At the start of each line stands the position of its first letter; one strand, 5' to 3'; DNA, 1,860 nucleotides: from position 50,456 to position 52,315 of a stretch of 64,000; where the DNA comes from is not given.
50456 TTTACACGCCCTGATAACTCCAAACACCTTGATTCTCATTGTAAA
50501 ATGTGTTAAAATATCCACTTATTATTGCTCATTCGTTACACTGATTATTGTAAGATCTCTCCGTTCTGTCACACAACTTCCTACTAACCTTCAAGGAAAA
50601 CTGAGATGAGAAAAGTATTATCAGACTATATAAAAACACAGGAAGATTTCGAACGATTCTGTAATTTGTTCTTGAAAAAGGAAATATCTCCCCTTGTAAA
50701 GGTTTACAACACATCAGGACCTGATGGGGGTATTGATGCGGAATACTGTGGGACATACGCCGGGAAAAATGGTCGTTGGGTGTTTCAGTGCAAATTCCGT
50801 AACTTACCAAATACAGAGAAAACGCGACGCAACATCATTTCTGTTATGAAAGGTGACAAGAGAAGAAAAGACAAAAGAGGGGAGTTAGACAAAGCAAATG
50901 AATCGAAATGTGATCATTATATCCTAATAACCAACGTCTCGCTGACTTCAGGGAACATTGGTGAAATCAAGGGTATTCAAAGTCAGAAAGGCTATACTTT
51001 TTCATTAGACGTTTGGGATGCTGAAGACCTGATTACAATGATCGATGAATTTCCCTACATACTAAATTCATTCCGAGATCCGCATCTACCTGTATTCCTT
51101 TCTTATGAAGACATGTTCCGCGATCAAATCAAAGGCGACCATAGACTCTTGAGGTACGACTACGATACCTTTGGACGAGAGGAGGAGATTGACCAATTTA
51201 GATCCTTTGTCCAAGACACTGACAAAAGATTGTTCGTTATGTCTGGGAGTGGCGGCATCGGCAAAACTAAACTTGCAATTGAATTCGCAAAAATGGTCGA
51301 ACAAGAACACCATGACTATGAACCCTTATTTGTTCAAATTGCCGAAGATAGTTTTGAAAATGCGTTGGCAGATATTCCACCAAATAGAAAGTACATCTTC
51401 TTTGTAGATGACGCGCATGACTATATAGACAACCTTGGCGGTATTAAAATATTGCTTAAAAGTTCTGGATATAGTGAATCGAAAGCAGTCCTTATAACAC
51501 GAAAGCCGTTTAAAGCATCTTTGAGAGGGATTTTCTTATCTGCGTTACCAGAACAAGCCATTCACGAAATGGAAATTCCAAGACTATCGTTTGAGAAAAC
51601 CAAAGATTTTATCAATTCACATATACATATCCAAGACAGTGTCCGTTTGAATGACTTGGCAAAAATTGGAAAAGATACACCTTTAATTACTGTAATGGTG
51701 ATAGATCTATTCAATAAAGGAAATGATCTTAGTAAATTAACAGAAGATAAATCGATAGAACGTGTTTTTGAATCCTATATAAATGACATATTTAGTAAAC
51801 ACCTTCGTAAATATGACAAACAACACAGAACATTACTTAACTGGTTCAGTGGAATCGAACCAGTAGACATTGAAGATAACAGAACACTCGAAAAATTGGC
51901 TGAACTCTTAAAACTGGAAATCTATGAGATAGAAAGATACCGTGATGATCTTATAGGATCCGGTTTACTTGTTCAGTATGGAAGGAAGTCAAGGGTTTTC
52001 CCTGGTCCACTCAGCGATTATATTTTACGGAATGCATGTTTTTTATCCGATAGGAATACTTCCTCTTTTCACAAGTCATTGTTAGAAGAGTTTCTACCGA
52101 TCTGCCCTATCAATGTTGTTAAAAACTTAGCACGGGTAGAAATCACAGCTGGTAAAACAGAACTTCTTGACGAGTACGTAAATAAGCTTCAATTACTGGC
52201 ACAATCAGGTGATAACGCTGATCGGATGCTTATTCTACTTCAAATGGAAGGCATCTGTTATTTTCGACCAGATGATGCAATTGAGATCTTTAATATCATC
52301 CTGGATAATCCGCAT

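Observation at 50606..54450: Avs-like STAND NTPase with Mrr-type nuclease effector, split by two +1 frameshifts at poly-A runs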

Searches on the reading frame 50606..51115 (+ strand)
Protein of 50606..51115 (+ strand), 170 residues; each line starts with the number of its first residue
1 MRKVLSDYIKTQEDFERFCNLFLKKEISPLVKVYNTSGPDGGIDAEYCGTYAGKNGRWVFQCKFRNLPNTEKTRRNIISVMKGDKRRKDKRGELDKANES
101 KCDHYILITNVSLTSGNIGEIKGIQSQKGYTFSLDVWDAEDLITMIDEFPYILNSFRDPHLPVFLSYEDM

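Call 51: search_protein_families(library=pfam, alignment_id=A3, max_evalue=10)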
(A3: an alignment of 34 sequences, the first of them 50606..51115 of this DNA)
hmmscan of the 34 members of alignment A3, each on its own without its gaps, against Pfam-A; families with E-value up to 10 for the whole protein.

A. member 1, window:50606-51115:+ (170 aa): 1 family
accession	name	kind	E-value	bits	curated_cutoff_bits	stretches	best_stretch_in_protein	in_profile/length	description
PF04471.18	Mrr_cat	-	0.00053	20.5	21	1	12-145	6-114/115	Restriction endonuclease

B. families by the number of members that match (of 34 scanned): 6 families
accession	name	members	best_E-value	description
PF04471.18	Mrr_cat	11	0.00053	Restriction endonuclease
PF22121.2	MtxA_C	3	0.067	Magnetotaxis protein MtxA, C-terminal domain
PF05285.17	SDA1_dom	2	0.076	SDA1, conserved domain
PF21540.3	Choline_bind_4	1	0.049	Choline-binding repeat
PF13342.12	Toprim_Crpt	1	0.054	C-terminal repeat of topoisomerase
PF13917.11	zf-CCHC_3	1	0.14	Zinc knuckle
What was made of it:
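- On Avs (antiviral STAND) systems: Mrr_cat covers aa 12-145 (call 51).
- On Mrr-type PD-(D/E)xK nuclease (Pfam Mrr_cat PF04471): Eleven of 34 family members hit (call 51).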

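Call 52: search_solved_structures(query=A3, max_evalue=10, show_alignments=3)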
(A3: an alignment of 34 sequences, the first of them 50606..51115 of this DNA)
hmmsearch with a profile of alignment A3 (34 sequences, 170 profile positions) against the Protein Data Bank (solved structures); distinct sequences matched with E-value up to 10: 2.
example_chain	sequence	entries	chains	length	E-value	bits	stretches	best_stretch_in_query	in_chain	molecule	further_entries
3h51_A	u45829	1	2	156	0.38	13.7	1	33-66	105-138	Putative calcium/calmodulin dependent protein kinase II association domain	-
5yyu_A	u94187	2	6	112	1.2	12.1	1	17-64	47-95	Single-stranded DNA-binding protein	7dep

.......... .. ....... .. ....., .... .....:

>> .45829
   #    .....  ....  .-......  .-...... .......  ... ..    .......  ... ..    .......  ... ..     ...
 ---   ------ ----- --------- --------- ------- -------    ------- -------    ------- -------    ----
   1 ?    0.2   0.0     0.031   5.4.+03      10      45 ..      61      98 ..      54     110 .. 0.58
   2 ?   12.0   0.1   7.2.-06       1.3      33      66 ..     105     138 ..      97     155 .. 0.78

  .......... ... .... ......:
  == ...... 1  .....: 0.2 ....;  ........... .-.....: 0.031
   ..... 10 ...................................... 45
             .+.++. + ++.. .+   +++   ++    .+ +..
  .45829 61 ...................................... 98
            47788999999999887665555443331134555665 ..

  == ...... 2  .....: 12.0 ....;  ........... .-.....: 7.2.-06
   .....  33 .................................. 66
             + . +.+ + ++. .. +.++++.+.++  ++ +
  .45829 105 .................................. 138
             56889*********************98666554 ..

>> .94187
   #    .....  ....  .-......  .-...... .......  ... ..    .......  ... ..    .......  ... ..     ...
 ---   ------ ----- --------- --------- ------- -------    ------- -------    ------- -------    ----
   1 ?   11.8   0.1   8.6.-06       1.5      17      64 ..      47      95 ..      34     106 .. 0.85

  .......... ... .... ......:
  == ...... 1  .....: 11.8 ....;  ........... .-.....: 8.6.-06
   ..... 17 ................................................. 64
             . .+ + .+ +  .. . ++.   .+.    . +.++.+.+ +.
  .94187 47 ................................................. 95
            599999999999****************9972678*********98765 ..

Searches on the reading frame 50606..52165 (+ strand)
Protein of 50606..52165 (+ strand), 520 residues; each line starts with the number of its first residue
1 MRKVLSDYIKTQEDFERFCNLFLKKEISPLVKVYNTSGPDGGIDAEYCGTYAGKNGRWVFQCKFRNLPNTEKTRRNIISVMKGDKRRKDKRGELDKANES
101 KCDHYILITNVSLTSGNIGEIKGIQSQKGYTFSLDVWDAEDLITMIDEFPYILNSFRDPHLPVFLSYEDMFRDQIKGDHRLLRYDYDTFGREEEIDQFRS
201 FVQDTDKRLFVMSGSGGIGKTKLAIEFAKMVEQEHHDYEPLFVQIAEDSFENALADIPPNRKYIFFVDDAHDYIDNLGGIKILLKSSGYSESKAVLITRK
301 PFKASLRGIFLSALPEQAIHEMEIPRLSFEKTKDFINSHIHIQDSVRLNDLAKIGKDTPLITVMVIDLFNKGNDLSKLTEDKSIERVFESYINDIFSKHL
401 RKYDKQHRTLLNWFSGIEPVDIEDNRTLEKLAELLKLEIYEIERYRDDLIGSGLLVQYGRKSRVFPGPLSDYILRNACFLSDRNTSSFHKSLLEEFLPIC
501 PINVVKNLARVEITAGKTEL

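Call 33: search_solved_structures(query=A1, max_evalue=1, show_alignments=3)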
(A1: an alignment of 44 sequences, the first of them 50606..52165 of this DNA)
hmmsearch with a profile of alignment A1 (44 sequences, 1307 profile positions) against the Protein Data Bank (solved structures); distinct sequences matched with E-value up to 1: 3.
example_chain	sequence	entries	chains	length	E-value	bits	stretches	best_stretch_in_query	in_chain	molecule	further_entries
9h2l_A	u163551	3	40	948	0.012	16.4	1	185-245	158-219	NB-ARC domain-containing protein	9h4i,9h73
8gja_A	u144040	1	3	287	0.53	11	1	508-565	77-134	RAD51C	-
8gj8_A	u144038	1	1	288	0.53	11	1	508-565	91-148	RAD51C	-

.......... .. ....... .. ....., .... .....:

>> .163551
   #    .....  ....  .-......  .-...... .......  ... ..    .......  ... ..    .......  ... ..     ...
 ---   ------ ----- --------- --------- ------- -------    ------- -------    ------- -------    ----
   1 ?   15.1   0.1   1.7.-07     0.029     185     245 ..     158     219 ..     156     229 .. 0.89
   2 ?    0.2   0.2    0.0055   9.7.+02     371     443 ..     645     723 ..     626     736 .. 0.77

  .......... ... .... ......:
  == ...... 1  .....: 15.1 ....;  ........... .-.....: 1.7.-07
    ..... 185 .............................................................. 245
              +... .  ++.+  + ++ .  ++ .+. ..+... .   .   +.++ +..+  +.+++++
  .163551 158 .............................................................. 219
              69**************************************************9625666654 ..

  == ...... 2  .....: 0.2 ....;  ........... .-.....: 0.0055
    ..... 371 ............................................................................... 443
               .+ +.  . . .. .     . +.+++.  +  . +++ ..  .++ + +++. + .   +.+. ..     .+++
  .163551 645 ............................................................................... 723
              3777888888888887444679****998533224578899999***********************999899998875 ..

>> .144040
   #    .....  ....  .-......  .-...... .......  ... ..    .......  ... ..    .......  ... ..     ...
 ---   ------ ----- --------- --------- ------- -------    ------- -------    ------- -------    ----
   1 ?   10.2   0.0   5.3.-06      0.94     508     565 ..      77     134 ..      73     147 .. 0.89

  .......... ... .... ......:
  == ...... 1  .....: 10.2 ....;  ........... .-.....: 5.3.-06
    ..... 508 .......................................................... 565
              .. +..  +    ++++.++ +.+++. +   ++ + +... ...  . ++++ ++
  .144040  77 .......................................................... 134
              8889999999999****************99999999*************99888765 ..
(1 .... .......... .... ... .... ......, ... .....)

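Call 35: find_related_loci(query=A1, collection=genome_contigs, flank=10000)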
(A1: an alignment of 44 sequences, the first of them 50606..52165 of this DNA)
Query A1 (520 aa) in genome_contigs; peptide patterns used: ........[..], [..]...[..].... (x = any residue, [..] = any of these).
84 stretches matched a pattern; 45 encode a relative of the query (tblastn E <= 1e-3); 43 distinct loci.
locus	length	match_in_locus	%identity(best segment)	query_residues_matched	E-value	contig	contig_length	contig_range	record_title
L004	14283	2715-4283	74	1-520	0e+0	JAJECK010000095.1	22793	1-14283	MAG: Candidatus Poribacteria bacterium isolate jk18xAbins.19 k141_1113167, whole genome shotgun sequence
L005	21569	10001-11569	71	1-520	0e+0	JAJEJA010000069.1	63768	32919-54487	MAG: Candidatus Poribacteria bacterium isolate p16x63bins.62 k141_629588, whole genome shotgun sequence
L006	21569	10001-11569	72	1-520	0e+0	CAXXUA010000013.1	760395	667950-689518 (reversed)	MAG: Candidatus Poribacteria bacterium isolate 64057701-0cd0-4337-b80b-d127c366c46f genome assembly, contig: contig_13,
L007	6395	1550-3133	70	1-520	0e+0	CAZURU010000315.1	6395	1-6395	MAG TPA_asm: uncultured bacterium isolate SRP109090_co2_4 genome assembly, contig: NODE_18666_length_6395_cov_8.225394,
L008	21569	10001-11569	71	1-520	0e+0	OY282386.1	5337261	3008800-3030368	MAG: Candidatus Poribacteria bacterium genome assembly, chromosome: 1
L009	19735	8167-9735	70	1-520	0e+0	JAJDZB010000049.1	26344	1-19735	MAG: Candidatus Poribacteria bacterium isolate jk18x34bins.64 k141_359799, whole genome shotgun sequence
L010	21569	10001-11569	70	1-520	0e+0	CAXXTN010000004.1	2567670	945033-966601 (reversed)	MAG: Candidatus Poribacteria bacterium isolate 64752d50-abd0-46dd-90db-3fd08d7746be genome assembly, contig: contig_4, w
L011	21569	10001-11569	66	1-520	0e+0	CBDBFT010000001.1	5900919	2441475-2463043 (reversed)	MAG: Candidatus Poribacteria bacterium isolate 1793e3cd-57e7-4349-b6cf-f1c25c3b8095 genome assembly, contig: contig_1, w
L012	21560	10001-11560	66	1-520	0e+0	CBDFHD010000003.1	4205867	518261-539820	MAG: Candidatus Poribacteria bacterium isolate 3ddb7f14-4d05-4080-9b3f-f5d75a2c5508 genome assembly, contig: contig_3, w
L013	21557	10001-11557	64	1-520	0e+0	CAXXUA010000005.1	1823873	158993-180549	MAG: Candidatus Poribacteria bacterium isolate 64057701-0cd0-4337-b80b-d127c366c46f genome assembly, contig: contig_5, w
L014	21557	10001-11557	66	1-520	0e+0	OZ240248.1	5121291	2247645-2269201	MAG: Candidatus Poribacteria bacterium isolate b8ffb888-6308-4f48-b550-e0c295cc777e genome assembly, chromosome: 1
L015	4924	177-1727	64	1-520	0e+0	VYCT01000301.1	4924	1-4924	MAG: Candidatus Poribacteria bacterium isolate SB0675_bin_22 NODE_5964_length_4924_cov_9.019306, whole genome shotgun se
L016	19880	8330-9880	64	1-520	0e+0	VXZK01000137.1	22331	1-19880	MAG: Candidatus Poribacteria bacterium isolate SB0670_bin_33 NODE_1129_length_22331_cov_17.319627, whole genome shotgun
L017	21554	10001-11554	64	1-520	0e+0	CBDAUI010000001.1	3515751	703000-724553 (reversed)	MAG: Candidatus Poribacteria bacterium isolate ebb03bee-5bc3-4167-9627-03da9fd662bd genome assembly, contig: contig_1, w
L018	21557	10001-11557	66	1-520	0e+0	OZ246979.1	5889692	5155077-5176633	MAG: Candidatus Poribacteria bacterium isolate b1f05427-043e-45ba-8b49-4d0e3d1ba290 genome assembly, chromosome: 1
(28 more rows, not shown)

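Call 40: predict_structure(alignment_id=A1)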
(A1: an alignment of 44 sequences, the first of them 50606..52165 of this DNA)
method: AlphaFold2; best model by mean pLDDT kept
length: 520 residues; sequences in the alignment: 44
mean_pLDDT: 67.8   pTM: 0.47
mean pLDDT of the five models: 67.8, 67.4, 64.8, 63.4, 53.5
residues with pLDDT >= 90: 18; 70-90: 215; 50-70: 228; < 50: 59
segments of 3 or more residues with pLDDT < 50: 29-42, 146-150, 172-190, 246-248
pLDDT, mean of each block of 10 residues (from residue 1): 56 67 57 38 68 83 75 83 66 83 86 85 90 83 51 52 58 36 36 79 90 62 74 83 60 66 77 57 79 80 67 82 69 64 67 56 57 55 58 68 74 71 66 85 78 59 61 74 77 70 59 56
secondary structure, 60 per line:
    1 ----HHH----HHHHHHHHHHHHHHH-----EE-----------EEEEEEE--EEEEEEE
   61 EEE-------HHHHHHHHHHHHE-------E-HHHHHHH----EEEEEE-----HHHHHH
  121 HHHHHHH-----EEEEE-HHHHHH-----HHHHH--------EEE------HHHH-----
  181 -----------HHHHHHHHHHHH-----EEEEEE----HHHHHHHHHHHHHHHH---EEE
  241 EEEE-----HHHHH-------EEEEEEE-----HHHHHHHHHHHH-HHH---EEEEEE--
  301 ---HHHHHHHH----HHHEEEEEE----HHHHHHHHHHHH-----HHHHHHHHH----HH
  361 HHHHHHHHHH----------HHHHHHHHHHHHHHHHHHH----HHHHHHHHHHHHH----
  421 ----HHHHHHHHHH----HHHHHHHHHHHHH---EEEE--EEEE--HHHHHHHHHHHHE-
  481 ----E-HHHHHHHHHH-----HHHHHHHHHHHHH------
elements in order: H12-26 E45-51 E54-63 H71-82 H93-99 E104-109 H115-127 E133-137 H139-144 H150-154 E163-165 H172-175 H192-203 E209-214 H219-234 E238-244 H250-254 E262-268 H274-285 E293-298 H304-311 E319-324 H329-340 H346-354 H359-370 H381-399 H404-416 H425-434 H439-451 E455-458 E461-464 H467-478 H487-496 H502-514
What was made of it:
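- On STAND P-loop NTPase: The model shows the alpha/beta core plus helical and winged-helix elements (call 40).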

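Call 44: fold_search(model_id=the predicted structure, library=pdb)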
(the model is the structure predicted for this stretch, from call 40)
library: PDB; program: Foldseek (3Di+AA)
matches with E <= 10: 1270; with E <= 0.001: 200
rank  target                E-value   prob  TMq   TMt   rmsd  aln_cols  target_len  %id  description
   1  8dgf_A                1.0e-10  1.00  0.26  0.13  19.1       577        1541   16  Avs4 bound to phage PhiV-1 portal (released 2022-08-03)
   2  8dgc_B                1.5e-09  1.00  0.26  0.10  20.2       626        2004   11  Avs3 bound to phage PhiV-1 terminase (released 2022-08-03)
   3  8dgf_B                3.1e-09  1.00  0.32  0.13  18.9       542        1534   15  Avs4 bound to phage PhiV-1 portal (released 2022-08-03)
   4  8dgc_A                1.2e-08  1.00  0.28  0.10  19.5       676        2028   11  Avs3 bound to phage PhiV-1 terminase (released 2022-08-03)
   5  1z6t_A                5.1e-08  1.00  0.35  0.33  12.8       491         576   12  Structure of the apoptotic protease-activating factor 1 bound to ADP (released 2005-04-19)
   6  9jap_A                1.8e-07  1.00  0.28  0.19  16.3       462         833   13  Helical structure of EfAvs5(SIR2-STAND) (released 2025-03-19)
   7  8xuq_A                2.1e-07  1.00  0.35  0.22  20.7       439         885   14  Cryo-EM structure of tomato NRC2 tetramer (released 2024-05-22)
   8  1z6t_B                2.2e-07  1.00  0.34  0.31  13.4       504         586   12  Structure of the apoptotic protease-activating factor 1 bound to ADP (released 2005-04-19)
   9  2qby_B                4.7e-07  1.00  0.30  0.40  11.6       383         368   14  Crystal structure of a heterodimer of Cdc6/Orc1 initiators bound to origin DNA (from S. solfataricus) (released 2007-09-11)
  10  7wbu                  5.2e-07  1.00  0.35  0.23  10.1       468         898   12  Cryo-EM structure of bovine NLRP9 (released 2022-04-06)
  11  7dfv_A                5.2e-07  1.00  0.28  0.28  19.6       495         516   11  Cryo-EM structure of plant NLR RPP1 tetramer core part (released 2020-12-16)
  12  7crc_B                5.2e-07  1.00  0.26  0.15  18.5       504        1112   10  Cryo-EM structure of plant NLR RPP1 tetramer in complex with ATR1 (released 2020-12-16)
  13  7xc2_A                1.1e-06  1.00  0.28  0.19  20.2       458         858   15  Cryo EM structure of oligomeric complex formed by wheat CNL Sr35 and the effector AvrSr35 of the wheat stem rust patho (released 2022-09-21)
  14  2fna_A                1.2e-06  1.00  0.24  0.33  12.9       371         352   15  Crystal structure of an archaeal aaa+ atpase (sso1545) from sulfolobus solfataricus p2 at 2.00 A resolution (released 2006-02-07)
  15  8bob_C                2.0e-06  1.00  0.33  0.39   9.2       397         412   13  Structural basis for negative regulation of the maltose system (released 2023-10-18)
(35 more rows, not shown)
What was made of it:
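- On Avs (antiviral STAND) systems: Avs4 and Avs3 are the best PDB matches (E=1e-10 and 1.5e-9), but TM-scores are 0.26-0.32 and the model's pLDDT is 68 (calls 40, 44).
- On STAND P-loop NTPase: The fold matches are Apaf-1, plant NLRs and Avs proteins (call 44).
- Closest known: Avs4. Same: They are the top two Foldseek matches of the residue 1-520 model (E=1e-10 and 1.5e-9; call 44).
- The best fold matches are Avs4 and Avs3 (call 44).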
